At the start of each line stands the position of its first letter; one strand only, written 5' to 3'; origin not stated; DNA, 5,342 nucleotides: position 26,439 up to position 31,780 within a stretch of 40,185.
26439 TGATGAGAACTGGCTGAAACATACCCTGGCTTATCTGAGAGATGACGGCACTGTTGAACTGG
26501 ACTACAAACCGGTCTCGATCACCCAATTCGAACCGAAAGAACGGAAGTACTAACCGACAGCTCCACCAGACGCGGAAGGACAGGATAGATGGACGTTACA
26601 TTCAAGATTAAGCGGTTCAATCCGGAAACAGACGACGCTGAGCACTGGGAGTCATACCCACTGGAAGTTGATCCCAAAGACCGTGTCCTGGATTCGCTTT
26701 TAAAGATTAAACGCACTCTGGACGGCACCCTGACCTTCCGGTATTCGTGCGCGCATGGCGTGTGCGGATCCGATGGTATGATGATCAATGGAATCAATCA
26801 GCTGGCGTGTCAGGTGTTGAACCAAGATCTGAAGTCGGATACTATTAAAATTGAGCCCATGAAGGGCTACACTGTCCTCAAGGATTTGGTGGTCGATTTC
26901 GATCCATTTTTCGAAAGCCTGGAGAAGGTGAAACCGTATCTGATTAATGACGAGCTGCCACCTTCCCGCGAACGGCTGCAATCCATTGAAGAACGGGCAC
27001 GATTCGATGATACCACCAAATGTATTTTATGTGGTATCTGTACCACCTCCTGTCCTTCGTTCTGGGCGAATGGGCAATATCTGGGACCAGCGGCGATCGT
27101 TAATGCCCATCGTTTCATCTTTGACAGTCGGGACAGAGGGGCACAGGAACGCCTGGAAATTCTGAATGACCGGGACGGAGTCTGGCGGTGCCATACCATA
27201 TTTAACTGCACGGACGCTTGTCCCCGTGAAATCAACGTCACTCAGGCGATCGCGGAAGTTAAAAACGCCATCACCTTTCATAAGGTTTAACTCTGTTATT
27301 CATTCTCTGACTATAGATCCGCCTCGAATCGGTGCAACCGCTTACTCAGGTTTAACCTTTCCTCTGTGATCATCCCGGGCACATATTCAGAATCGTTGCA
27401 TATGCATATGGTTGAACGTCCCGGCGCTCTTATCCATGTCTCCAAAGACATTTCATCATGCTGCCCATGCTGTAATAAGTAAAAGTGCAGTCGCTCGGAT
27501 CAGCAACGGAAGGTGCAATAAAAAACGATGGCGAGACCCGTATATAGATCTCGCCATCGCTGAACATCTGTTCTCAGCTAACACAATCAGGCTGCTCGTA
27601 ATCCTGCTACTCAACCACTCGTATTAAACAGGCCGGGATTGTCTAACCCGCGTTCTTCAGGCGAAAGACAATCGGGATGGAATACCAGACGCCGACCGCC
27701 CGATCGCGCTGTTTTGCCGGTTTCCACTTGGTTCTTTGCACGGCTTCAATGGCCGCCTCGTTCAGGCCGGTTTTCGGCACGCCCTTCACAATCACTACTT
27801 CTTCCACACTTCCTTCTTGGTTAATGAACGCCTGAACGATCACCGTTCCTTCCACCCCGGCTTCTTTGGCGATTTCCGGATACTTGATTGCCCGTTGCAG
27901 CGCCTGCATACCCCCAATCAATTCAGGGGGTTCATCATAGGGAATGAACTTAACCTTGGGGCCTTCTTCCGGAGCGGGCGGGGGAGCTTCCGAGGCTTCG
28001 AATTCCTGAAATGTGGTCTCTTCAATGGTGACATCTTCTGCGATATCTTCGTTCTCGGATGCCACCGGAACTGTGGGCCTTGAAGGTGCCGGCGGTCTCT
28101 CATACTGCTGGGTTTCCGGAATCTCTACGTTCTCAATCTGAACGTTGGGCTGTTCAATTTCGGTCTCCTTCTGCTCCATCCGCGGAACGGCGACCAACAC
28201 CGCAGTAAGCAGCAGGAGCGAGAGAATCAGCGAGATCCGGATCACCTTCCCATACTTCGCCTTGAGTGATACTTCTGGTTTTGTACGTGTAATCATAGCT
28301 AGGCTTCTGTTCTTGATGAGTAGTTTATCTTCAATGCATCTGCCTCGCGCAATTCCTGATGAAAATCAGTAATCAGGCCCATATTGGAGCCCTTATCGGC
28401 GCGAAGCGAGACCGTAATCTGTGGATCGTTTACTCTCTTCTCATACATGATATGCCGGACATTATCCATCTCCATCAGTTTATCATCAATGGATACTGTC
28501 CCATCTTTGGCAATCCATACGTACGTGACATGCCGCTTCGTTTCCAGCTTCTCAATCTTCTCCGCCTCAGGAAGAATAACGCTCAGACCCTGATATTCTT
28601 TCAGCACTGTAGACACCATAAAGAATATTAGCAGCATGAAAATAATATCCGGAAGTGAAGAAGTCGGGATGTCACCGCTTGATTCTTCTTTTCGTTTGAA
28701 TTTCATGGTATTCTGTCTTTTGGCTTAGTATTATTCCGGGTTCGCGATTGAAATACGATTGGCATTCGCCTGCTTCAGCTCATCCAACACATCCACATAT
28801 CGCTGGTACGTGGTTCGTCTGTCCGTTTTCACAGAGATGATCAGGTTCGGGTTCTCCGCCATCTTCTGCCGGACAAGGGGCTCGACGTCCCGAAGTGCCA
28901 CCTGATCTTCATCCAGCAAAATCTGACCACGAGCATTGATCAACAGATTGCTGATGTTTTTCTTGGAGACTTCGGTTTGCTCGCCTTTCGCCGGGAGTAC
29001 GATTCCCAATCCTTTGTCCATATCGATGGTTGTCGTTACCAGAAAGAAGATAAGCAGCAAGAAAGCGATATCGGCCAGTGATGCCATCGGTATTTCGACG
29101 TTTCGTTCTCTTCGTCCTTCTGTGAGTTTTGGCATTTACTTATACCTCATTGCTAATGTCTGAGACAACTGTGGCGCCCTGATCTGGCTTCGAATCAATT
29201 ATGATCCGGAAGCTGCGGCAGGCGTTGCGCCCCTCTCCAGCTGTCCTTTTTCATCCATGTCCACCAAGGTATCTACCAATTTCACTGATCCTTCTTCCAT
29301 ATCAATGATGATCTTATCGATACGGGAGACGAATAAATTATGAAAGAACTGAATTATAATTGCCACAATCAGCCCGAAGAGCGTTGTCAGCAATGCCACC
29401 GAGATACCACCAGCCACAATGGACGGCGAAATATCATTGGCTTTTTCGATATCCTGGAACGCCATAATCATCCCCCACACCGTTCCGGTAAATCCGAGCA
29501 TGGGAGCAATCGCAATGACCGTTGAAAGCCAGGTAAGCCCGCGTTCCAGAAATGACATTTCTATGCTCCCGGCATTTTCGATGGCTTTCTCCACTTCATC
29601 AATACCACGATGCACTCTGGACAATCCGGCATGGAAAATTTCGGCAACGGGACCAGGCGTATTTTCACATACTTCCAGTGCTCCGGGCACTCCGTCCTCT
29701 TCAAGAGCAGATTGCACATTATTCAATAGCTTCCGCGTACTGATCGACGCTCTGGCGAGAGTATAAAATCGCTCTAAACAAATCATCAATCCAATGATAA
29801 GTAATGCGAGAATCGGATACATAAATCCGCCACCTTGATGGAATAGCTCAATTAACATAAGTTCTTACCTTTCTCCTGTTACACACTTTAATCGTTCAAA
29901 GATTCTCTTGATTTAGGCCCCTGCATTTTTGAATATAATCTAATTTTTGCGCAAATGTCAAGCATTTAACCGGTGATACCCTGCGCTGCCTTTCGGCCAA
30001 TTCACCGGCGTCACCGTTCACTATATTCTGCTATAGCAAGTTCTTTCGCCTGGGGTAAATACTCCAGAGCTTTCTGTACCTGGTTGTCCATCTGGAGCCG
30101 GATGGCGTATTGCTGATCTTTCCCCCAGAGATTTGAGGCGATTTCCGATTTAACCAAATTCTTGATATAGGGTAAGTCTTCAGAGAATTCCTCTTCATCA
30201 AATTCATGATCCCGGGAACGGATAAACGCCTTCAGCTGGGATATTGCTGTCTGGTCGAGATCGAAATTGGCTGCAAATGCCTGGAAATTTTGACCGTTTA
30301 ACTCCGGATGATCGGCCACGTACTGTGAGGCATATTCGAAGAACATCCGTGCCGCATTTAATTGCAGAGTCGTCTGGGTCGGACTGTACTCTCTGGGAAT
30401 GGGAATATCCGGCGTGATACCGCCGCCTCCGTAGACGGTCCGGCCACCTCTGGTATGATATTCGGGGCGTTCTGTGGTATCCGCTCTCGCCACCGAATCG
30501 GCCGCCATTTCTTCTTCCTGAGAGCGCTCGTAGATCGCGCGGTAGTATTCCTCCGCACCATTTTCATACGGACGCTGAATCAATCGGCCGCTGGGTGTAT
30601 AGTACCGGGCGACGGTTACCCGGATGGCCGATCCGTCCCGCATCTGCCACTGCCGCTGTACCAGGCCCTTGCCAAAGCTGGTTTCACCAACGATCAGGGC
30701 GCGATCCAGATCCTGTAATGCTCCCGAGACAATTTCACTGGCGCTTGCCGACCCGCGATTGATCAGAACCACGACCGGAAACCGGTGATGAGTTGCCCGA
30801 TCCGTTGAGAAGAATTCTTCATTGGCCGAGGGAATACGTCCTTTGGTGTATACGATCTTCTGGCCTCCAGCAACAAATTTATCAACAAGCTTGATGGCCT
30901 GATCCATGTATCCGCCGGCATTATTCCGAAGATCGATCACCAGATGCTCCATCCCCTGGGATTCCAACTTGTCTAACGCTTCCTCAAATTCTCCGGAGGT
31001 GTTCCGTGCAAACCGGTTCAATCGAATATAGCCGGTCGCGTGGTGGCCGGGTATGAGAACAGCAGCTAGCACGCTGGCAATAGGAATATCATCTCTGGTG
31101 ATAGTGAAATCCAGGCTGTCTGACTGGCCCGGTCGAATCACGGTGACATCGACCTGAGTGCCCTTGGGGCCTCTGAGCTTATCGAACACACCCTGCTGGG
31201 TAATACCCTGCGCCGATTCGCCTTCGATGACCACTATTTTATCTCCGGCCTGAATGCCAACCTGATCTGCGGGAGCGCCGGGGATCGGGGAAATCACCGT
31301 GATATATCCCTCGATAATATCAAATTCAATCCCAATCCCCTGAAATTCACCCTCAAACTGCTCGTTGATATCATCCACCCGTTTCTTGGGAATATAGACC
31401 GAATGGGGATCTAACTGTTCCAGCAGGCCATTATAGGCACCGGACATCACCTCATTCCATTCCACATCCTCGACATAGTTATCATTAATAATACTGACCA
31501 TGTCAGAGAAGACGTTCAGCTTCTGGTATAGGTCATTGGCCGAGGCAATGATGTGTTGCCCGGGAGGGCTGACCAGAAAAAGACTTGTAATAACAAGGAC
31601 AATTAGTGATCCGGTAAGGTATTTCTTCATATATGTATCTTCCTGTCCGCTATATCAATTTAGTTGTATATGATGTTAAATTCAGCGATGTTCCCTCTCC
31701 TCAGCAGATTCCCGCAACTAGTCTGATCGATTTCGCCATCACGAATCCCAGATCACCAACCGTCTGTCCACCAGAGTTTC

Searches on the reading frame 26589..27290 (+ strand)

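Call 73: search_protein_families(library=pfam, proteins=[window:26589-27290:+], max_evalue=0.001)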
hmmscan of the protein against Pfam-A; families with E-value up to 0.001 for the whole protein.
window:26589-27290:+ (233 aa): 10 families
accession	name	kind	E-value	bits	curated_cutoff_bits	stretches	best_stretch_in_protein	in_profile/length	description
PF13085.11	Fer2_3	-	4.5e-34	117.1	27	1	4-109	1-107/107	2Fe-2S iron-sulfur cluster binding domain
PF13237.11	Fer4_10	-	3e-13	49.9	25.5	1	140-212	4-53/53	4Fe-4S dicluster domain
PF13183.11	Fer4_8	-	1.3e-11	45.3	27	1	143-215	3-68/68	4Fe-4S dicluster domain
PF13534.11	Fer4_17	-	2.5e-09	38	22.2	1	144-216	1-61/61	4Fe-4S dicluster domain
PF12838.12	Fer4_7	-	5.2e-06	27.3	27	1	144-214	1-51/52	4Fe-4S dicluster domain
PF13187.11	Fer4_9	-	8.2e-06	26.2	27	1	144-214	1-50/52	4Fe-4S dicluster domain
PF12837.12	Fer4_6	-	3e-05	24.2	25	1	141-156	5-20/24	4Fe-4S binding domain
PF12797.12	Fer4_2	-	0.0001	22.5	24.5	1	139-157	4-22/22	4Fe-4S binding domain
PF00037.32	Fer4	-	0.00014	22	21.1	1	141-156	4-19/24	4Fe-4S binding domain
PF12800.12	Fer4_4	-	0.00069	20.2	24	0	143-156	2-15/17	4Fe-4S binding domain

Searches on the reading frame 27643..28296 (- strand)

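Call 73: search_protein_families(library=pfam, proteins=[window:27643-28296:-], max_evalue=0.001)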
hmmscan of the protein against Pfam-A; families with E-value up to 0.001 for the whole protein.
window:27643-28296:- (217 aa): 1 family
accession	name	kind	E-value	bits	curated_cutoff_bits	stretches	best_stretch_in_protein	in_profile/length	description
PF03544.19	TonB_C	-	6.5e-21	75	24.6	1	137-213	3-79/79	Gram-negative bacterial TonB protein C-terminal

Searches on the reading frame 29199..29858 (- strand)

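Call 73: search_protein_families(library=pfam, proteins=[window:29199-29858:-], max_evalue=0.001)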
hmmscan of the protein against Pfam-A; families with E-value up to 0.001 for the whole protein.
window:29199-29858:- (219 aa): 1 family
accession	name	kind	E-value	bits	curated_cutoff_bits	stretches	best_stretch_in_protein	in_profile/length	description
PF01618.21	MotA_ExbB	-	3e-33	114.7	22.9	1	69-188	4-126/127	MotA/TolQ/ExbB proton channel family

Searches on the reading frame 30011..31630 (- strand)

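Call 73: search_protein_families(library=pfam, proteins=[window:30011-31630:-], max_evalue=0.001)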
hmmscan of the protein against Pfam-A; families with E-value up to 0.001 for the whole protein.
window:30011-31630:- (539 aa): 5 families
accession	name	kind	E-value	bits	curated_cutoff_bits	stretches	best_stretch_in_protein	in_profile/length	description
PF03572.23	Peptidase_S41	-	2.4e-52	177.3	24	1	199-353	2-156/165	Peptidase family S41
PF17820.7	PDZ_6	-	1.9e-08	34.4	27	1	112-166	2-54/54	PDZ domain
PF13180.12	PDZ_2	-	1.4e-07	32.1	27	1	98-174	2-77/80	PDZ domain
PF22694.1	CtpB_N-like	-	2e-07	31.8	27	1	36-82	36-83/85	Activating protease CtpB N-terminal domain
PF00595.29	PDZ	-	2.1e-07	31.7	23.2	1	98-164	13-80/81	PDZ domain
